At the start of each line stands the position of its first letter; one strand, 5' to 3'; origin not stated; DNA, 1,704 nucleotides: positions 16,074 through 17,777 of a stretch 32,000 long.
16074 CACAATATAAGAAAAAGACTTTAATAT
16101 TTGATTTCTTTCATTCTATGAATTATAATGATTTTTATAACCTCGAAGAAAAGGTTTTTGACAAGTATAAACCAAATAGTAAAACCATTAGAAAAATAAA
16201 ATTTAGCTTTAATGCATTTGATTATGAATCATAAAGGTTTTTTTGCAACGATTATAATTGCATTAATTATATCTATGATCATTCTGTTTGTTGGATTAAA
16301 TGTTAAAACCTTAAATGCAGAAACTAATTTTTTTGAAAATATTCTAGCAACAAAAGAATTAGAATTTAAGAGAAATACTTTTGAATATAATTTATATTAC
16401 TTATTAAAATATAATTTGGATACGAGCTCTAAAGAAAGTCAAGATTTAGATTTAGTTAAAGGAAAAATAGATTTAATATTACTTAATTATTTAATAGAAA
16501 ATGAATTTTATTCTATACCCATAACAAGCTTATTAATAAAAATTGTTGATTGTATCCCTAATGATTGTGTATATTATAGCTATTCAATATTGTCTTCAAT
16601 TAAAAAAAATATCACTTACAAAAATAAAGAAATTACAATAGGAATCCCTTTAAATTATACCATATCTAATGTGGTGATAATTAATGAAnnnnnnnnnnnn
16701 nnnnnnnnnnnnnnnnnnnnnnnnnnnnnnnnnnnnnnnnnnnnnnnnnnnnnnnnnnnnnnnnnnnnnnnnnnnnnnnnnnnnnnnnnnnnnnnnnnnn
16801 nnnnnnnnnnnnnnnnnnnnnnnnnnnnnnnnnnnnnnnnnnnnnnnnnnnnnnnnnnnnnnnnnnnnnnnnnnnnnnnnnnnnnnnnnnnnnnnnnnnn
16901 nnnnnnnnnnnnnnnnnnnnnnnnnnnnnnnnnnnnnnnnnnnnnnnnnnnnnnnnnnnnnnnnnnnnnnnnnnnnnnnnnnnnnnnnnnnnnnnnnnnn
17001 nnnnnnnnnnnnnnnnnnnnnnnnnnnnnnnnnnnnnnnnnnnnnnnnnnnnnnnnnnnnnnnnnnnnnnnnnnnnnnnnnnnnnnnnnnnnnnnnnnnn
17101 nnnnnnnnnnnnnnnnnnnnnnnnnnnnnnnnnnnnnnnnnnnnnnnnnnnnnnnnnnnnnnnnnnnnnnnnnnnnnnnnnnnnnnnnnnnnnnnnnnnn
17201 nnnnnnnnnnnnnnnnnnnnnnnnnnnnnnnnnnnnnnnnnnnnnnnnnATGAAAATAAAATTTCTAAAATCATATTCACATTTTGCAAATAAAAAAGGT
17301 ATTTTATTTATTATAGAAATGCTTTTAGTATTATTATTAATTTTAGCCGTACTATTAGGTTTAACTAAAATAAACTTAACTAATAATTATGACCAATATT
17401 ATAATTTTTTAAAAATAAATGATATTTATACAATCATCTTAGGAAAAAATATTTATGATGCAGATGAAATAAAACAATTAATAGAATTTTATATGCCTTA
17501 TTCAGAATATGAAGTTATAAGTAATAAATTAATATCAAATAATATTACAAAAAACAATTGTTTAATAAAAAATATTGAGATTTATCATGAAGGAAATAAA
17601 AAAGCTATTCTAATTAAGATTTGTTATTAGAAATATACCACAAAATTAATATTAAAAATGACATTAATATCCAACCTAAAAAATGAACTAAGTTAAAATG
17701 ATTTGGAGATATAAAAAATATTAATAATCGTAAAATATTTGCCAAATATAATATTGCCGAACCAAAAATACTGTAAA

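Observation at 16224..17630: Orphan operon of four overlapping type IV pilin-like (class III signal peptide) genes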

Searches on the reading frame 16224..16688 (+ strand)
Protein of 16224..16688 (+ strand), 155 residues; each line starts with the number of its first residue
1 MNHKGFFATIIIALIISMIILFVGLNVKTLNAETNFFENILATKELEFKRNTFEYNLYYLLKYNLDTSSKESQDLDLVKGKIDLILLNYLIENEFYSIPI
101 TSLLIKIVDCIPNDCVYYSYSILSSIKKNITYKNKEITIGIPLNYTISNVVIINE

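Call 5: search_protein_families(library=pfam, max_evalue=1, proteins=[window:16224-16688:+])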
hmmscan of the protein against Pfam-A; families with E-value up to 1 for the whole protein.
window:16224-16688:+ (155 aa): 0 families

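Call 6: search_protein_families(library=ncbifam, max_evalue=1, proteins=[window:16224-16688:+])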
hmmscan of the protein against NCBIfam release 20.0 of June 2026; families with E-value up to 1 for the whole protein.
window:16224-16688:+ (155 aa): 1 family
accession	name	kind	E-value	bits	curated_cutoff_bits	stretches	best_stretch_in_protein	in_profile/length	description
TIGR00048.1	rRNA_mod_RlmN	equivalog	0.024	13.6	290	1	43-96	251-304/355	dual-specificity RNA methyltransferase RlmN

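Call 8: find_homologous_proteins(query=window:16224-16688:+, max_evalue=0.01)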
Query window:16224-16688:+ (155 aa): 6 proteins with E <= 0.01 among 76 candidates.
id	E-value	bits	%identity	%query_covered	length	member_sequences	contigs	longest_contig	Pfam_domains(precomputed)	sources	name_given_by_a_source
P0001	5.4e-90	316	100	100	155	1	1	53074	-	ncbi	-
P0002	8.1e-83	293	92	100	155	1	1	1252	-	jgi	jgi:hypothetical protein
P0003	6.5e-71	255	80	98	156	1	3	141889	-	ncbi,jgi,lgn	jgi:hypothetical protein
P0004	9.3e-68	244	76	98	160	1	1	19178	-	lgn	-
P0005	2.4e-66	240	76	98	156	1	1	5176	-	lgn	-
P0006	3.6e-58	213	73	89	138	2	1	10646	-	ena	-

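Call 9: find_encoding_contigs(protein=P0001, flank=10000, max_places=3)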
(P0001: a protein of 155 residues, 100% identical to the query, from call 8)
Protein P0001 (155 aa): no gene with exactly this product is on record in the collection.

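Call 10: find_encoding_contigs(protein=P0003, flank=10000, max_places=3)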
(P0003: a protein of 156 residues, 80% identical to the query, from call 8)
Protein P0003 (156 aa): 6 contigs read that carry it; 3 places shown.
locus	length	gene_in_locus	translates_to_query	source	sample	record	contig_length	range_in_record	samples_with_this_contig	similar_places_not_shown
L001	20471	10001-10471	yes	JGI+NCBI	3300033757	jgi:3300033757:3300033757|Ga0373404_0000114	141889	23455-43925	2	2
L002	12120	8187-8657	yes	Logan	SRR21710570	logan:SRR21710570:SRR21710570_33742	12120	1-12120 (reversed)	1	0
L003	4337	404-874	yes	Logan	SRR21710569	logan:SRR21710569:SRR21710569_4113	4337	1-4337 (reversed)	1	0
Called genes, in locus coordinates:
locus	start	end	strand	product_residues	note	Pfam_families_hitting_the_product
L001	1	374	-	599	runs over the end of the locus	PF04851:ResIII (weak), PF06733:DEAD_2, PF13307:Helicase_C_2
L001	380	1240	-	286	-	PF01944:SpoIIM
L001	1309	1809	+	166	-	PF00334:NDK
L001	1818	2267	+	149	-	-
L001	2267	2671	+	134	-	-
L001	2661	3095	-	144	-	-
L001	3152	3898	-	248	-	PF00149:Metallophos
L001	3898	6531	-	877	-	PF04851:ResIII, PF00270:DEAD, PF00271:Helicase_C, PF19306:WHD_Lhr, PF08494:DEAD_assoc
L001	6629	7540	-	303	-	PF23023:Anti-Pycsar_Apyc1, PF00753:Lactamase_B, PF12706:Lactamase_B_2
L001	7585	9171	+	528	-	PF11848:DUF3368, PF17146:PIN_6, PF18144:SMODS (weak), PF09249:tRNA_NucTransf2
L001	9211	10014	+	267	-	-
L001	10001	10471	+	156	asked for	-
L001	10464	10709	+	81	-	-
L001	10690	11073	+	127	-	-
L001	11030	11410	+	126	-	-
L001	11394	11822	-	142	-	PF09721:Exosortase_EpsH (weak)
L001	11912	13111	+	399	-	PF05621:TniB (faint), PF13191:AAA_16 (weak), PF01637:ATPase_2 (weak), PF00004:AAA (weak), PF13401:AAA_22, PF22606:Cdc6-ORC-like_ATPase_lid (weak), PF22703:Cdc6_lid, PF09079:WHD_Cdc6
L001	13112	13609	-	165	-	-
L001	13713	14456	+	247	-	PF00252:Ribosomal_L16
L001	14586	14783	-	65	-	PF00833:Ribosomal_S17e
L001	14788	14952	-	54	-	PF01192:RNA_pol_Rpb6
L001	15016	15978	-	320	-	PF01145:Band_7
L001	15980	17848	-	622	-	PF00493:MCM (faint), PF01078:Mg_chelatase, PF05496:RuvB_N (faint), PF13401:AAA_22 (faint), PF00158:Sigma54_activat, PF13654:AAA_32 (weak), PF05362:Lon_C, PF13541:ChlI (weak), +3 more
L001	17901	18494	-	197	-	-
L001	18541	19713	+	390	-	PF01970:TctA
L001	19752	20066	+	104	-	-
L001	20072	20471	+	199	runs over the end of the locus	PF02676:TYW3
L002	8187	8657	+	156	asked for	-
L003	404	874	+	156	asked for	-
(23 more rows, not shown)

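Call 13: find_encoding_contigs(protein=P0004, flank=10000, max_places=2)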
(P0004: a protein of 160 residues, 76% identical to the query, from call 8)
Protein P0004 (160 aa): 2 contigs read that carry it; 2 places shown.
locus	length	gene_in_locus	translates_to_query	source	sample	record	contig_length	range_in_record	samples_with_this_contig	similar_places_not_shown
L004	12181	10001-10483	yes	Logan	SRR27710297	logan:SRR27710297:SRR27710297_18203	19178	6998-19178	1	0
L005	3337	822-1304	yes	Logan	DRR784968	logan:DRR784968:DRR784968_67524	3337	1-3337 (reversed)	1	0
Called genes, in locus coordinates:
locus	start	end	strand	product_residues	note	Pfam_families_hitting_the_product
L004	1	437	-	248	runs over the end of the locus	PF00149:Metallophos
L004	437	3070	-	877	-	PF04851:ResIII, PF00270:DEAD, PF00271:Helicase_C, PF19306:WHD_Lhr, PF08494:DEAD_assoc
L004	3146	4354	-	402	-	PF13173:AAA_14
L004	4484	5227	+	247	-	PF00795:CN_hydrolase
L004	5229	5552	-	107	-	PF00391:PEP-utilizers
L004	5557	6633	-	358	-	-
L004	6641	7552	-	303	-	PF23023:Anti-Pycsar_Apyc1, PF00753:Lactamase_B, PF12706:Lactamase_B_2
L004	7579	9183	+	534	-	PF11848:DUF3368, PF17146:PIN_6, PF18144:SMODS (weak), PF09249:tRNA_NucTransf2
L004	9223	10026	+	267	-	-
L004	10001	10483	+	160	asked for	-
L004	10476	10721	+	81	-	-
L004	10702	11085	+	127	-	-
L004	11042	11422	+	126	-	-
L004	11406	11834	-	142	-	PF09721:Exosortase_EpsH (faint)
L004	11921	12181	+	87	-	?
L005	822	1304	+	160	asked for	-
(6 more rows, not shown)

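Call 14: find_encoding_contigs(protein=P0006, flank=10000, max_places=2)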
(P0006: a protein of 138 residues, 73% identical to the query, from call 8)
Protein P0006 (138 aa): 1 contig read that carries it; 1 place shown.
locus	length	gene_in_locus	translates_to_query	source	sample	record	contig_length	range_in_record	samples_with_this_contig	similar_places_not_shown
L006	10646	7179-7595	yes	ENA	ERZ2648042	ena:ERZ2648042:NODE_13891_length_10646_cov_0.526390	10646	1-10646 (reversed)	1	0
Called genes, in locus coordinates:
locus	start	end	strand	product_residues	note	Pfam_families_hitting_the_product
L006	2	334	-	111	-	?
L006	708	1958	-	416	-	PF00270:DEAD (faint), PF00271:Helicase_C, PF19306:WHD_Lhr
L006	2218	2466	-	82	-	PF00270:DEAD (weak)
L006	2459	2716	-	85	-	-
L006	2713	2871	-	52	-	-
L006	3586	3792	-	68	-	-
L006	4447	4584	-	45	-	PF23023:Anti-Pycsar_Apyc1 (weak)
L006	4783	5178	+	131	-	PF17146:PIN_6, PF11848:DUF3368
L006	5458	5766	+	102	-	PF09249:tRNA_NucTransf2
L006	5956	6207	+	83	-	-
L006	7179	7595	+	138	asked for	-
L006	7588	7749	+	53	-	-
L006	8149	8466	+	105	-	-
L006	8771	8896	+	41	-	-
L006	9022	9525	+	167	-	PF13191:AAA_16 (weak), PF01637:ATPase_2, PF13401:AAA_22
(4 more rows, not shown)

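Call 34: search_solved_structures(query=A3, max_evalue=10)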
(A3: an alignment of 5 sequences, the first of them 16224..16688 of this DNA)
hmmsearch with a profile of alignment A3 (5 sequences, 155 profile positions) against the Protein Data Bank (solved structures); distinct sequences matched with E-value up to 10: 8.
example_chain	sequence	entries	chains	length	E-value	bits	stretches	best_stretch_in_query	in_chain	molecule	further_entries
1jaj_A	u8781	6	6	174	1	12.5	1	50-119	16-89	DNA POLYMERASE BETA-LIKE PROTEIN | DNA POLYMERASE BETA-LIKE | Repair DNA polymerase X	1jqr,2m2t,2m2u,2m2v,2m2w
8e9a_A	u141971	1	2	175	1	12.5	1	50-119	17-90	Repair DNA polymerase X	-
8ile_A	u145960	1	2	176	1.1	12.5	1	50-119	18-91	Repair DNA polymerase X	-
8ilg_A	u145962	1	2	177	1.1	12.4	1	50-119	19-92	Repair DNA polymerase X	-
8ilh_A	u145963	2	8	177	1.1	12.4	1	50-119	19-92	Repair DNA polymerase X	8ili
5xm8_A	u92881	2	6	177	1.1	12.4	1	50-119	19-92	Repair DNA polymerase X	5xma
5hrb_A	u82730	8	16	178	1.1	12.4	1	50-119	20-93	DNA polymerase beta-like protein | Repair DNA polymerase X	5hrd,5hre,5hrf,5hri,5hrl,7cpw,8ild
8ilf_A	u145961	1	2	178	1.1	12.4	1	50-119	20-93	Repair DNA polymerase X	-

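Call 40: list_cluster_members(proteins=[P0001, P0003, P0012])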
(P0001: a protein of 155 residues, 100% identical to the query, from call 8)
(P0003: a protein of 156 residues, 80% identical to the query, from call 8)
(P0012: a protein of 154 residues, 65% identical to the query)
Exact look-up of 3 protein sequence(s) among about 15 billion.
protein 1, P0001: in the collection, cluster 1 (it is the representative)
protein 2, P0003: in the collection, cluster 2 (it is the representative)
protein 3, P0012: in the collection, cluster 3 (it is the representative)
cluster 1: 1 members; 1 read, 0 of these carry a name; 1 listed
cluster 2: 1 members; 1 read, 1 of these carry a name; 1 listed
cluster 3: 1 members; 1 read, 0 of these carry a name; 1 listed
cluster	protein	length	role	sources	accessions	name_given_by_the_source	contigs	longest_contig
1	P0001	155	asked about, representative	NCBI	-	-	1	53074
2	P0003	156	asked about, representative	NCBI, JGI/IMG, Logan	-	hypothetical protein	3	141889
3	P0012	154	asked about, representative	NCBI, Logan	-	-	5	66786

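Call 49: predict_structure(alignment_id=A1)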
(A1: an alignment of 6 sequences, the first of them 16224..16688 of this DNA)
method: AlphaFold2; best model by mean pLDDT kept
length: 155 residues; sequences in the alignment: 6
mean_pLDDT: 39.5   pTM: 0.23
mean pLDDT of the five models: 39.5, 37.0, 36.1, 35.6, 35.3
residues with pLDDT >= 90: 0; 70-90: 15; 50-70: 8; < 50: 132
segments of 3 or more residues with pLDDT < 50: 24-155
pLDDT, mean of each block of 10 residues (from residue 1): 68 80 48 31 26 37 34 39 43 36 32 36 31 31 28 23
secondary structure, 60 per line:
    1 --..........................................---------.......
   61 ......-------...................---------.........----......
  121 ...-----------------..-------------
elements in order: H3-44 H54-66 H74-92 E102-110 E115-123

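Call 56: search_protein_families(library=pfam, max_evalue=10, proteins=[L001:10690-11070:+, L001:11030-11407:+])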
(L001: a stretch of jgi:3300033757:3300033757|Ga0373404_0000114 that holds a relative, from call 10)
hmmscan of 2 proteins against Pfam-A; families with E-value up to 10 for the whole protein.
L001:10690-11070:+ (127 aa): 2 families
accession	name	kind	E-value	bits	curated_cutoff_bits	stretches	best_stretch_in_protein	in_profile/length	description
PF05814.16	Ac76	-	0.14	12.7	22.5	1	3-55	15-67/83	Orf76 (Ac76)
PF01721.23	Bacteriocin_II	-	0.15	12.5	24.5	1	96-106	2-12/34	Class II bacteriocin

L001:11030-11407:+ (126 aa): 0 families

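Call 86: search_protein_families(library=pfam, max_evalue=1, proteins=[L001:9211-10011:+])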
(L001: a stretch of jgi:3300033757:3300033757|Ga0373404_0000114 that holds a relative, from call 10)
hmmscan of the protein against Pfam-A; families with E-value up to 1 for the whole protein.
L001:9211-10011:+ (267 aa): 2 families
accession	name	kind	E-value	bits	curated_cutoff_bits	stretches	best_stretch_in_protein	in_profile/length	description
PF07798.16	CCDC90-like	-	0.0016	18.7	33.5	1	70-166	8-102/175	Coiled-coil domain-containing protein 90-like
PF06810.17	Phage_scaffold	-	0.7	10.3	35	0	22-120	29-126/170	Phage capsid assembly scaffolding protein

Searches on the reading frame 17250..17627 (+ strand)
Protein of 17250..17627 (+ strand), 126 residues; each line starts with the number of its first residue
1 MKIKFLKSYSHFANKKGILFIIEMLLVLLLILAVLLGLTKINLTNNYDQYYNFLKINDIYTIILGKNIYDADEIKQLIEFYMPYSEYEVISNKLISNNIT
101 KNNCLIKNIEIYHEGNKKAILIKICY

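Call 5: search_protein_families(library=pfam, max_evalue=1, proteins=[window:17250-17627:+])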
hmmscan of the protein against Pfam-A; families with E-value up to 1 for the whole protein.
window:17250-17627:+ (126 aa): 1 family
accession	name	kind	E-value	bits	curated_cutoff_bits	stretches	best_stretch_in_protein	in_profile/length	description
PF07725.18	LRR_3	-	0.15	12.4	20.2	1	76-88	1-13/20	Leucine Rich Repeat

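Call 6: search_protein_families(library=ncbifam, max_evalue=1, proteins=[window:17250-17627:+])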
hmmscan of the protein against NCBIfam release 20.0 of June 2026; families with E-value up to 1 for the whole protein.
window:17250-17627:+ (126 aa): 2 families
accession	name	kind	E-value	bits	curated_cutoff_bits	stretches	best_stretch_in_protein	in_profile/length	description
NF040982.1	ComGD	equivalog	0.048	14.1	70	1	21-104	6-89/139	competence type IV pilus minor pilin ComGD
NF040999.1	pilin_ComGC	equivalog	0.19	12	75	1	21-47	6-31/84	competence type IV pilus major pilin ComGC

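Call 33: search_solved_structures(query=A6, max_evalue=10)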
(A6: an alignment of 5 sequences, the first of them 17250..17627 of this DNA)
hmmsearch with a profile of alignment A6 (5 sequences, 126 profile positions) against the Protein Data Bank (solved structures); distinct sequences matched with E-value up to 10: 0.
